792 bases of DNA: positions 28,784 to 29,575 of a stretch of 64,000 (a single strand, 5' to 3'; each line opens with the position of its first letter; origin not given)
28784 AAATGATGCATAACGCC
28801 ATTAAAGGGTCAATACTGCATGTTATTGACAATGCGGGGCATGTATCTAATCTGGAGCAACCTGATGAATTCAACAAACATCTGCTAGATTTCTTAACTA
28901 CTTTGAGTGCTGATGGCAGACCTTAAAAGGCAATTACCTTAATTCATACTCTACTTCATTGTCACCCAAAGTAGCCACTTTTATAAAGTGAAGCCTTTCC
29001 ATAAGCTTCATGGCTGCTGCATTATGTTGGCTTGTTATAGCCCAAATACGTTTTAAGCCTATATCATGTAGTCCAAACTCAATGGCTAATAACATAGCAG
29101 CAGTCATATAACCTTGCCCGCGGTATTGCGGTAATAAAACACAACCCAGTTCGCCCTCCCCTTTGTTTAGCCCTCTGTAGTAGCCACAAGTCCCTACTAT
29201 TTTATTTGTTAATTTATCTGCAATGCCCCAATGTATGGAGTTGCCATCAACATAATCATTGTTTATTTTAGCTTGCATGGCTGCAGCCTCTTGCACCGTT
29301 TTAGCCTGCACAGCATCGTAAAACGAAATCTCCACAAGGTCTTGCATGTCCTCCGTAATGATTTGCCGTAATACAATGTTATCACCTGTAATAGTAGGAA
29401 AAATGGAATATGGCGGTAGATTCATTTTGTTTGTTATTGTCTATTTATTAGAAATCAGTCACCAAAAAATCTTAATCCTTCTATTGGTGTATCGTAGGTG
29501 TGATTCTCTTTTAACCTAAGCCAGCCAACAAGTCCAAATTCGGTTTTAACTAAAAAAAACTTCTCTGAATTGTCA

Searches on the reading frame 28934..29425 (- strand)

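Call 37: search_protein_families(library=pfam, proteins=[window:28934-29425:-], max_evalue=0.001)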
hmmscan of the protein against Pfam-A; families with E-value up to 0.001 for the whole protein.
window:28934-29425:- (163 aa): 3 families
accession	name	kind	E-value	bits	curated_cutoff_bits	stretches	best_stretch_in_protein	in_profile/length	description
PF13302.13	Acetyltransf_3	-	3.6e-20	73.5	25.4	1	17-147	2-137/138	Acetyltransferase (GNAT) domain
PF00583.31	Acetyltransf_1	-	1.3e-14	54.9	20.7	1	48-147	18-116/116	Acetyltransferase (GNAT) family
PF13508.13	Acetyltransf_7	-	6.6e-05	23.6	27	1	64-148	4-83/84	Acetyltransferase (GNAT) domain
